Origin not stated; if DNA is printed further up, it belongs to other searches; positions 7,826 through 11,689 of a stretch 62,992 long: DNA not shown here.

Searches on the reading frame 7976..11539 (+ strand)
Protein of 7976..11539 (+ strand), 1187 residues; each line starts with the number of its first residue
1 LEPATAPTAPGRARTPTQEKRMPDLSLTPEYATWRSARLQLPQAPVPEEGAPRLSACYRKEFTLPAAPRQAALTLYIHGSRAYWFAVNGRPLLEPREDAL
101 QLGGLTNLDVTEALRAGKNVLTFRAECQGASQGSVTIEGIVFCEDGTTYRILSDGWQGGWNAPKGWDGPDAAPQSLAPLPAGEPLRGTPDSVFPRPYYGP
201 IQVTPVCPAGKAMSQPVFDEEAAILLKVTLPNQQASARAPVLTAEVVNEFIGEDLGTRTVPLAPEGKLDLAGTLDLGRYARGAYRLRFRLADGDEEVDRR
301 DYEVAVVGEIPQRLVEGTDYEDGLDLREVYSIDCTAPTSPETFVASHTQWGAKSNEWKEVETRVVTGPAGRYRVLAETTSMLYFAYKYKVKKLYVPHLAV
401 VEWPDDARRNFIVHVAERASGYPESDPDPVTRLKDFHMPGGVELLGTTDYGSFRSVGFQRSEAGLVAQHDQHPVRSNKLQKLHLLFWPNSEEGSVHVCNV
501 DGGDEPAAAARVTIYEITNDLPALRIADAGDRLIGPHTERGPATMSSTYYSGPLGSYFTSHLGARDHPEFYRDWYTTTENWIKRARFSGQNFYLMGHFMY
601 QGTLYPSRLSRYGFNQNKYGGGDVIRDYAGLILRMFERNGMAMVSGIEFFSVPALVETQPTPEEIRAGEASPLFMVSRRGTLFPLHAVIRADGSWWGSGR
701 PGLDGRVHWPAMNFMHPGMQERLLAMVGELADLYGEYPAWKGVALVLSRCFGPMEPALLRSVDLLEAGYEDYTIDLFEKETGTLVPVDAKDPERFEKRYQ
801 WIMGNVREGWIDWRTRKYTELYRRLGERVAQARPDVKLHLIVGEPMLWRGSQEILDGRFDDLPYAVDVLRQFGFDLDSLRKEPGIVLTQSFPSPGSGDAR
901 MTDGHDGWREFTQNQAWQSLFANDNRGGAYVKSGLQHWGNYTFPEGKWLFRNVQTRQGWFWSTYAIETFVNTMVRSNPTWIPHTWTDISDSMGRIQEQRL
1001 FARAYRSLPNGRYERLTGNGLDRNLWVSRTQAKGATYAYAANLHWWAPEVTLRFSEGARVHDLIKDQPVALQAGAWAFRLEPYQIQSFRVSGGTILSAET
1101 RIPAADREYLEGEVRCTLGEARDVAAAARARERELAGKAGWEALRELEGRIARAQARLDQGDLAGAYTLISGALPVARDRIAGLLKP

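Call 7: search_protein_families(library=pfam, proteins=[window:7976-11539:+], max_evalue=0.001)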
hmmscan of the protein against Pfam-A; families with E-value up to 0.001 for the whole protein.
window:7976-11539:+ (1187 aa): 1 family
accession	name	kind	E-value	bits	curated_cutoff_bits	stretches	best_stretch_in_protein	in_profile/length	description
PF02638.21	GHL10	-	0.00073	19.2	27.9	0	766-838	169-225/311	Glycosyl hydrolase-like 10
